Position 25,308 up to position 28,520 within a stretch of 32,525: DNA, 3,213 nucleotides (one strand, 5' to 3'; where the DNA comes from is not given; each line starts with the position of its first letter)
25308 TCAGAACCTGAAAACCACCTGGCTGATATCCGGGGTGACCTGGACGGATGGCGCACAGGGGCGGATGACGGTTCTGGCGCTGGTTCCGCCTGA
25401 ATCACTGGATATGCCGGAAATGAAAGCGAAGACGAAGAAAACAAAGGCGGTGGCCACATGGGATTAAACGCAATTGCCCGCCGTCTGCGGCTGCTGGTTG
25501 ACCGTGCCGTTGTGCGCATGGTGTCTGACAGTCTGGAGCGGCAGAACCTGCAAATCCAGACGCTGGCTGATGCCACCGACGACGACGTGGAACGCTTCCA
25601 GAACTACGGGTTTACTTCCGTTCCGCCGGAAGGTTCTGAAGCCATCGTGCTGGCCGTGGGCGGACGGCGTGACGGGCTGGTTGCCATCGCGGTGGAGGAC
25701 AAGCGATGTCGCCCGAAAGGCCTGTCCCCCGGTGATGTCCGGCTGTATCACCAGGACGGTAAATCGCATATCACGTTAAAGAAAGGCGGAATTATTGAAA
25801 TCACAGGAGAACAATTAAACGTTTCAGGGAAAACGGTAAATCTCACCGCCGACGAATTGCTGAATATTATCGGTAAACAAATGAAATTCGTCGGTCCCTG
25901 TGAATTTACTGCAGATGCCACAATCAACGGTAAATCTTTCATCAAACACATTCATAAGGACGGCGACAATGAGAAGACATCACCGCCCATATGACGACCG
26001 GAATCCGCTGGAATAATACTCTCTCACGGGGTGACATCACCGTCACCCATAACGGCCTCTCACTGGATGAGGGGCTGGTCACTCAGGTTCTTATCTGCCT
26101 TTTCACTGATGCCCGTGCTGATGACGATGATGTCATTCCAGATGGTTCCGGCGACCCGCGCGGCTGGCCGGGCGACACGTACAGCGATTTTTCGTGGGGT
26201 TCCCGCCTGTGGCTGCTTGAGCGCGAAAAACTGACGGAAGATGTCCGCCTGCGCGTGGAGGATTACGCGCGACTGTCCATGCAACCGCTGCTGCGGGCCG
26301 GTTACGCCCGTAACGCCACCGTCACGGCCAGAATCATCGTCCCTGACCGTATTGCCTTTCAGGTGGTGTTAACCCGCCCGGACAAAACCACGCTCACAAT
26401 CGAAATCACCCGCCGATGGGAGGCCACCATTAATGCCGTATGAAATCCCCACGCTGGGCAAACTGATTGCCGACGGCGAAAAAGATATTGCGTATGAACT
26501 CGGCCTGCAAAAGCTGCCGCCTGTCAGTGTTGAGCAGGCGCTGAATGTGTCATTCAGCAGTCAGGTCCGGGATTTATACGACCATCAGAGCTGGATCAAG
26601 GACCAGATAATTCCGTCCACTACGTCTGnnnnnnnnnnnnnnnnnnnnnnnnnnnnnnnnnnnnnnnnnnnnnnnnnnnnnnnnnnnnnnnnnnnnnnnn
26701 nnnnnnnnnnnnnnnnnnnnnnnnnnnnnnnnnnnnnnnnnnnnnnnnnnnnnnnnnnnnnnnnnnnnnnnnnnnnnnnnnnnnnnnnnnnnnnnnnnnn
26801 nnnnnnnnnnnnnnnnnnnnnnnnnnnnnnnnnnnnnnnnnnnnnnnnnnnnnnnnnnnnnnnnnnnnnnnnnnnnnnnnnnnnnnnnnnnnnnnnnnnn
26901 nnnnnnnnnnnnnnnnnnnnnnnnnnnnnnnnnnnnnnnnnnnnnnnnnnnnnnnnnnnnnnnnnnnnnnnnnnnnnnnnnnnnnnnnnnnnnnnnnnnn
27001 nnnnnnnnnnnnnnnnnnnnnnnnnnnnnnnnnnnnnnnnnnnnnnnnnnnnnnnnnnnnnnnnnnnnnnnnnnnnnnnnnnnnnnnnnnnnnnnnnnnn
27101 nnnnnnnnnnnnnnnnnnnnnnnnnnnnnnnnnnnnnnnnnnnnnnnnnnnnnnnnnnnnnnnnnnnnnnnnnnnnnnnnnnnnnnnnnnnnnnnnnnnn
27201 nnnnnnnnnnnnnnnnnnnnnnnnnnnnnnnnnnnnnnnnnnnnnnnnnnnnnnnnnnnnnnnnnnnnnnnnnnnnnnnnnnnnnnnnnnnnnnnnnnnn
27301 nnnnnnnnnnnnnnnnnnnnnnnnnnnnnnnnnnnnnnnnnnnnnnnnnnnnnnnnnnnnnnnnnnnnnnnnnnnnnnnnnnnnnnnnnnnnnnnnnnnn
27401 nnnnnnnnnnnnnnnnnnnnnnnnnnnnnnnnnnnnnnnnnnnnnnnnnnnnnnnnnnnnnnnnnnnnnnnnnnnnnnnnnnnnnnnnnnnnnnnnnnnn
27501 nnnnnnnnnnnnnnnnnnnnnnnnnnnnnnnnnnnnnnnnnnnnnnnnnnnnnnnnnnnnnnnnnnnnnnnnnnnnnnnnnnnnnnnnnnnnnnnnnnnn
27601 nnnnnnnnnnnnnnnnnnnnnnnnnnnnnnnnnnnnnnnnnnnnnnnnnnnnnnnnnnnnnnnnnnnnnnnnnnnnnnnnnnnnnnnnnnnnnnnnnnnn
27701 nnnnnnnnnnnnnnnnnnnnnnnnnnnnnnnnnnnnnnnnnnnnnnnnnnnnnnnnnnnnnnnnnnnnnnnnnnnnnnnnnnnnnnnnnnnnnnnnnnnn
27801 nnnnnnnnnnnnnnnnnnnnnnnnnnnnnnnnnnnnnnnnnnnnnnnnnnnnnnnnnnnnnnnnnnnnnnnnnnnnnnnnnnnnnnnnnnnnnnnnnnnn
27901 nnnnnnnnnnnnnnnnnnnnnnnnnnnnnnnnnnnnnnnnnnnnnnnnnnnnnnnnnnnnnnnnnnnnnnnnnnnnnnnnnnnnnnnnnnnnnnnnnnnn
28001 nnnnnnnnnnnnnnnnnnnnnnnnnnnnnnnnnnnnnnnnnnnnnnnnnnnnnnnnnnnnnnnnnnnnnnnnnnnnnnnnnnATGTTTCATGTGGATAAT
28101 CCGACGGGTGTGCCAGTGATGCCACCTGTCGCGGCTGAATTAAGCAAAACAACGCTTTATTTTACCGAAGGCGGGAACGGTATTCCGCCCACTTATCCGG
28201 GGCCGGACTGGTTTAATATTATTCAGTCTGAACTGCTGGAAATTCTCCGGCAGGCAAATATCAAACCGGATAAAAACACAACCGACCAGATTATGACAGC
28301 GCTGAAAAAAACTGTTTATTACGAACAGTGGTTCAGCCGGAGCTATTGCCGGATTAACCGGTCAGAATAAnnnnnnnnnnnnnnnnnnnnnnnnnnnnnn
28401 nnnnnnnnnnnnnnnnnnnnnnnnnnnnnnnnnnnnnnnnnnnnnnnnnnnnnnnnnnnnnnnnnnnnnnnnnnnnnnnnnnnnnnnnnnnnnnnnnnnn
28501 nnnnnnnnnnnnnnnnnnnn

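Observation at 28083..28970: S-like tail fibre gene carries two compensating frameshifts about 80 bp apart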

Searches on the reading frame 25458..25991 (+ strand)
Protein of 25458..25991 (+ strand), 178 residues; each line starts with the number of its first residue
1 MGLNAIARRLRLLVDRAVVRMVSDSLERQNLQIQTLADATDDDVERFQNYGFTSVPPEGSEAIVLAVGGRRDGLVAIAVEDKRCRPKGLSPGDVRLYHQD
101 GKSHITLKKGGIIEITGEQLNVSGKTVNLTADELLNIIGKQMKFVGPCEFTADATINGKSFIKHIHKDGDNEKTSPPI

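Call 59: list_cluster_members(proteins=[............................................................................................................, window:25458-25991:+, window:25991-26440:+, window:24396-24740:+, window:31004-31567:+, window:20793-21185:+, window:18847-19746:+])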
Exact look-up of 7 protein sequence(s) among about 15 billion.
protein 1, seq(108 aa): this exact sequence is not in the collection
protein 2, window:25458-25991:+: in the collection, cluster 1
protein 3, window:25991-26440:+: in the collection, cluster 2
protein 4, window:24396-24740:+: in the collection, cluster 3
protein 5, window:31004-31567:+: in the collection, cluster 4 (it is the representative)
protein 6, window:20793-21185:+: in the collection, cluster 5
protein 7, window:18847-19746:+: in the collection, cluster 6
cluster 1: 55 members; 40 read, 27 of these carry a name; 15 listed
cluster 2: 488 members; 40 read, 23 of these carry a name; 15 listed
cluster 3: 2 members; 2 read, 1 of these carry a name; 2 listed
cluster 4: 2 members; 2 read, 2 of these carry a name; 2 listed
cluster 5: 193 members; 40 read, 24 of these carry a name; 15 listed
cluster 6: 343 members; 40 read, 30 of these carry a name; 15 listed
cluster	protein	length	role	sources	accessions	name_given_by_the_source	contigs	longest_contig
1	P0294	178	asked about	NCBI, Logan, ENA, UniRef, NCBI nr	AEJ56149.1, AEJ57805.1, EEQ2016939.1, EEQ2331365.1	TPA: phage baseplate assembly protein V [Escherichia coli] | Phage baseplate assembly protein V n=2 Tax=Escherichia coli TaxID=562 ... | phage baseplate assembly protein V [Escherichia coli]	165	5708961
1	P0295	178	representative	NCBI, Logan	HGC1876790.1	TPA: phage baseplate assembly protein V [Escherichia coli]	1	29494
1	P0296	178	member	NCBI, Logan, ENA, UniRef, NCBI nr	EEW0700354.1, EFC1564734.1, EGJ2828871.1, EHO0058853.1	phage baseplate assembly protein V [Escherichia coli] | phage baseplate assembly protein V n=1 Tax=Escherichia coli TaxID=562 RepID=UPI000BB64F95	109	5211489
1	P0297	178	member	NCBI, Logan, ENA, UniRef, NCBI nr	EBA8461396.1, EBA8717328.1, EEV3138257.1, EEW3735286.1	phage baseplate assembly protein V [Escherichia coli] | phage baseplate assembly protein V n=1 Tax=Escherichia TaxID=561 RepID=UPI001365A8CA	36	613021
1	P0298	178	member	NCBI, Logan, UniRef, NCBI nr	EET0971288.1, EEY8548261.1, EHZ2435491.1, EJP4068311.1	phage baseplate assembly protein [Salmonella enterica subsp. enterica serovar Newport] | phage baseplate assembly protein V n=1 Tax=Escherichia coli TaxID=562 RepID=UPI001D9AA803 | phage baseplate assembly protein V [Escherichia coli]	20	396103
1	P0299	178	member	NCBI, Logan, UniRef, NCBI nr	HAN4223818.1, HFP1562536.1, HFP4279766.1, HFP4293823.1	TPA: phage baseplate assembly protein V [Escherichia coli] | phage baseplate assembly protein V n=1 Tax=Escherichia coli TaxID=562 RepID=UPI0019B443E4 | phage baseplate assembly protein V [Escherichia coli]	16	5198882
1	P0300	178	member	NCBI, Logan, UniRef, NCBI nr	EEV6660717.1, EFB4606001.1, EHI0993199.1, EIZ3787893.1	phage baseplate assembly protein [Escherichia coli] | phage baseplate assembly protein V n=1 Tax=Escherichia coli TaxID=562 RepID=UPI000BB5E839 | phage baseplate assembly protein V [Escherichia coli]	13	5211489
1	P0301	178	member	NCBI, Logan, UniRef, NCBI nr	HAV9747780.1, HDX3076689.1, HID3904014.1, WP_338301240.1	TPA: phage baseplate assembly protein V [Escherichia coli] | phage baseplate assembly protein V n=1 Tax=Escherichia coli TaxID=562 RepID=UPI00287DBB78 | phage baseplate assembly protein V [Escherichia coli]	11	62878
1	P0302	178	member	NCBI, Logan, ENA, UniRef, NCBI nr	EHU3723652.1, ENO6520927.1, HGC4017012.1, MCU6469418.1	phage baseplate assembly protein V [Escherichia coli] | phage baseplate assembly protein V n=1 Tax=Escherichia coli TaxID=562 RepID=UPI001FF22CB5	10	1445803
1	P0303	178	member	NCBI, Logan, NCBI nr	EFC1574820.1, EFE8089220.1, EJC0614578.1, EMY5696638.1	phage baseplate assembly protein V [Escherichia coli]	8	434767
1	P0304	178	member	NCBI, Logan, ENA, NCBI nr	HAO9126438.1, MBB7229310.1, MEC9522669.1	phage baseplate assembly protein V [Escherichia marmotae] | phage baseplate assembly protein [Escherichia coli]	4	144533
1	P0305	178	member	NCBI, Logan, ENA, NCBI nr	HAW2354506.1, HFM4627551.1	TPA: phage baseplate assembly protein V [Escherichia coli] | phage baseplate assembly protein V [Escherichia coli]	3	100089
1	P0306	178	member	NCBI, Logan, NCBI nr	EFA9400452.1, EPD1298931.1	phage baseplate assembly protein V [Escherichia coli]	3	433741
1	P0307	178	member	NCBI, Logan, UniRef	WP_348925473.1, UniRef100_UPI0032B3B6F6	phage baseplate assembly protein V [Escherichia coli] | phage baseplate assembly protein V n=1 Tax=Escherichia coli TaxID=562 RepID=UPI0032B3B6F6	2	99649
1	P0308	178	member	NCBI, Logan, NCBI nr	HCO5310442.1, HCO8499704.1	TPA: phage baseplate assembly protein [Escherichia coli] | phage baseplate assembly protein [Escherichia coli]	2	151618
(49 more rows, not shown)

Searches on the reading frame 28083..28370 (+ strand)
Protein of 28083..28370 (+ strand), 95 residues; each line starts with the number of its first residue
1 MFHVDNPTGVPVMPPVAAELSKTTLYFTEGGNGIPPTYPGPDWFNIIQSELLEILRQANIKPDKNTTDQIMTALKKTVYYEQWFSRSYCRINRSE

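Call 18: find_encoding_contigs(protein=window:28083-28370:+, flank=10000, max_places=10)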
Protein window:28083-28370:+ (95 aa): no gene with exactly this product is on record in the collection.

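Call 48: list_cluster_members(proteins=[window:28083-28367:+, window:28401-28967:+, window:26629-27507:+, window:20436-20780:+, window:26433-26660:+, window:24601-25464:+, window:19833-20423:+, window:29397-31001:+])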
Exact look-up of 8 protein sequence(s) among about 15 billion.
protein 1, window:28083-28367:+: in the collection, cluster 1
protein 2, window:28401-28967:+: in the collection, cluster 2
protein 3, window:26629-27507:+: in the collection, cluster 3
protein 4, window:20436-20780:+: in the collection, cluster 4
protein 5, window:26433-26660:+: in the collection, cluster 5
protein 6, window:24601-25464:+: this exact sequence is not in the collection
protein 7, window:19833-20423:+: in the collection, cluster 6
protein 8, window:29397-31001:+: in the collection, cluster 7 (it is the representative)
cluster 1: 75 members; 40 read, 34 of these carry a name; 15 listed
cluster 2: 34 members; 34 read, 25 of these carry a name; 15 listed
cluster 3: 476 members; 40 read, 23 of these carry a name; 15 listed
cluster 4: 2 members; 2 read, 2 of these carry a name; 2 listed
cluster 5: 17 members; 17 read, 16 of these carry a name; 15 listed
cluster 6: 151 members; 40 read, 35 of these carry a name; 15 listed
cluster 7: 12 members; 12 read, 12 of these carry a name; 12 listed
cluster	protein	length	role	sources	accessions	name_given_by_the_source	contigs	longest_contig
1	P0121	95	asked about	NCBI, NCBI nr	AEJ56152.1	tail fiber domain protein [Escherichia coli UMNF18]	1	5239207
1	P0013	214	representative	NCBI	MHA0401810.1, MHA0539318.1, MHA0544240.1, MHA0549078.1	phage tail protein, partial [Escherichia coli]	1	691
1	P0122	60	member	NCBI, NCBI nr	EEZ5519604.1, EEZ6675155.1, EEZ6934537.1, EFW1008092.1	phage tail protein, partial [Escherichia coli] | phage tail protein [Escherichia coli]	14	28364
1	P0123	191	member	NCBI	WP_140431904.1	phage tail protein, partial [Escherichia coli]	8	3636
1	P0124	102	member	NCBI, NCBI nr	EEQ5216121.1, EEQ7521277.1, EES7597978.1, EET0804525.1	phage tail protein, partial [Escherichia coli] | phage tail protein [Escherichia coli]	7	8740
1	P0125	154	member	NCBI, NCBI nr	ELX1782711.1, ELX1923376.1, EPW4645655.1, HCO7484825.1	TPA: phage tail protein, partial [Escherichia coli] | phage tail protein [Escherichia coli]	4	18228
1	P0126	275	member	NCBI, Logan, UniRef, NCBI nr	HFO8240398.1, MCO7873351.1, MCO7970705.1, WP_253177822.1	phage tail protein [Escherichia coli] | phage tail protein n=1 Tax=Escherichia coli TaxID=562 RepID=UPI00209B9A4D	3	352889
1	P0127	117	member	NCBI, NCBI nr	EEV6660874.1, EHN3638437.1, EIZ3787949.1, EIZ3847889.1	phage tail protein, partial [Escherichia coli] | phage tail protein [Escherichia coli]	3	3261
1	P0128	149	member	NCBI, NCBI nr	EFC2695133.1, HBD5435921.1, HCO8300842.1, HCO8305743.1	TPA: phage tail protein, partial [Escherichia coli] | phage tail protein [Escherichia coli]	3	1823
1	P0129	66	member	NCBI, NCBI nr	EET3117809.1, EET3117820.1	phage tail protein, partial [Escherichia coli] | phage tail protein [Escherichia coli]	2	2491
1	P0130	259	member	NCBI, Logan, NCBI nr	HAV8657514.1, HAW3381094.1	TPA: phage tail protein [Escherichia coli] | phage tail protein [Escherichia coli]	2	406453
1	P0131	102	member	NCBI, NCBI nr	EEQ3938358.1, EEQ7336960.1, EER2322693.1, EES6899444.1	hypothetical protein FHQ99_005790, partial [Escherichia coli] | hypothetical protein [Escherichia coli]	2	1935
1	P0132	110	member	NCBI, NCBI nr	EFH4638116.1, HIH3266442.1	TPA: phage tail protein, partial [Escherichia coli] | phage tail protein [Escherichia coli]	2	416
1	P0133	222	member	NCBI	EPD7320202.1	phage tail protein, partial [Escherichia coli]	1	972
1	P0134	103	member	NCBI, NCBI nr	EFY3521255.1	phage tail protein, partial [Shigella sonnei] | phage tail protein [Shigella sonnei]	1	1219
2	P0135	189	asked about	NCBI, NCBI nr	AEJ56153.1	hypothetical protein UMNF18_1557 [Escherichia coli UMNF18]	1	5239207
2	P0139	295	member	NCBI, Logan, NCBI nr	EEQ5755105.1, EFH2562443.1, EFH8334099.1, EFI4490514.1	hypothetical protein GW209_22785 [Escherichia coli] | hypothetical protein [Escherichia coli]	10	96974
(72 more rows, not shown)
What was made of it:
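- The tube frameshift and the absence of gp44 and J proteins appear in both UMNF18 copies by accession numbering (calls 48, 59).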

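Call 62: find_encoding_contigs(protein=P0139, flank=10000, max_places=8)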
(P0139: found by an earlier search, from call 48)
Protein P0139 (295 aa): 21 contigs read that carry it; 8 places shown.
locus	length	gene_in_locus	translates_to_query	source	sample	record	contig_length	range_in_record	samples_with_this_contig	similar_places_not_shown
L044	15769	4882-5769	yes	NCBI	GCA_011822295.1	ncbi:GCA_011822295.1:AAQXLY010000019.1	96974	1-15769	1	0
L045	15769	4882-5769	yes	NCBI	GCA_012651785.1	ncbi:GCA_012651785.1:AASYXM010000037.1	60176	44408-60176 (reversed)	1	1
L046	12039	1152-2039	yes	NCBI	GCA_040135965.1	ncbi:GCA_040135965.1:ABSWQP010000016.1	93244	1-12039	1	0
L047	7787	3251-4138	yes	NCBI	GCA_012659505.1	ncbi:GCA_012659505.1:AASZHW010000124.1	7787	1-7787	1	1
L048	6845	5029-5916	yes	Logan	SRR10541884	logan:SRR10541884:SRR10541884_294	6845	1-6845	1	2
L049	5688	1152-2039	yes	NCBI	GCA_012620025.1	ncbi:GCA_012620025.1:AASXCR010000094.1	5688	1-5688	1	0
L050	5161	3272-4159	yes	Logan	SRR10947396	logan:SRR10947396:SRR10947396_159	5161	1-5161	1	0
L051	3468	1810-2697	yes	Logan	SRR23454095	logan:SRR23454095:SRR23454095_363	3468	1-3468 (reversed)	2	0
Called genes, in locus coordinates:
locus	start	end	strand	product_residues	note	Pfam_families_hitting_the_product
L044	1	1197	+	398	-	PF07157:DNA_circ_N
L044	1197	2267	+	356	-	PF21683:GpP-like_1st, PF05954:Phage_GPD, PF22255:Gp44-like_2nd, PF21929:GpP_4th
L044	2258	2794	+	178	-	PF06890:Phage_Mu_Gp45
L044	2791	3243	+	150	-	PF07409:GP46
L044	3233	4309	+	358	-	PF04865:Baseplate_J, PF26078:Baseplate_J_M, PF26079:Baseplate_J_C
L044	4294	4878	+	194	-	PF10076:Phage_Mu_Gp48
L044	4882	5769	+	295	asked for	PF21882:Gp53-like_C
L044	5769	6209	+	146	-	PF02413:Caudo_TAP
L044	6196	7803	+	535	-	PF08400:phage_tail_N, PF13620:CarboxypepD_reg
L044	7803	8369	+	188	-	PF14301:DUF4376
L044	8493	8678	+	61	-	PF10122:Zn_ribbon_Com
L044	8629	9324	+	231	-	PF25680:Mom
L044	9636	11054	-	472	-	PF03610:EIIA-man, PF00381:PTS-HPr, PF05524:PEP-utilisers_N, PF00391:PEP-utilizers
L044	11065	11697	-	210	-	PF02734:Dak2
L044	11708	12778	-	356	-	PF02733:Dak1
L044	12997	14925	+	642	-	PF08448:PAS_4 (faint), PF01590:GAF (faint), PF00989:PAS, PF00158:Sigma54_activat, PF14532:Sigma54_activ_2, PF25601:AAA_lid_14, PF02954:HTH_8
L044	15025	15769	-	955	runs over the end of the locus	PF03212:Pertactin, PF03797:Autotransporter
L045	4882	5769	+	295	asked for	PF21882:Gp53-like_C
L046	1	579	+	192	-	PF26078:Baseplate_J_M, PF26079:Baseplate_J_C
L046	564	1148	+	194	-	PF10076:Phage_Mu_Gp48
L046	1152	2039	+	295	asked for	PF21882:Gp53-like_C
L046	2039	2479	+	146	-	PF02413:Caudo_TAP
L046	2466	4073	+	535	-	PF08400:phage_tail_N, PF13620:CarboxypepD_reg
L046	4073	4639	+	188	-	PF14301:DUF4376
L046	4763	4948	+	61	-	PF10122:Zn_ribbon_Com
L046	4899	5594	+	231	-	PF25680:Mom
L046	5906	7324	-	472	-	PF03610:EIIA-man, PF00381:PTS-HPr, PF05524:PEP-utilisers_N, PF00391:PEP-utilizers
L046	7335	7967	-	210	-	PF02734:Dak2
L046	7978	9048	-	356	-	PF02733:Dak1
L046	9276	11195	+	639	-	PF08448:PAS_4 (faint), PF01590:GAF (weak), PF00989:PAS, PF00158:Sigma54_activat, PF14532:Sigma54_activ_2, PF25601:AAA_lid_14, PF02954:HTH_8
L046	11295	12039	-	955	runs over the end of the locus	PF03212:Pertactin, PF03797:Autotransporter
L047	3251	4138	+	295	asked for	PF21882:Gp53-like_C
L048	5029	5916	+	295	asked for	PF21882:Gp53-like_C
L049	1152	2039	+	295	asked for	PF21882:Gp53-like_C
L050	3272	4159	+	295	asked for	PF21882:Gp53-like_C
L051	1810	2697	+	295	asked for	PF21882:Gp53-like_C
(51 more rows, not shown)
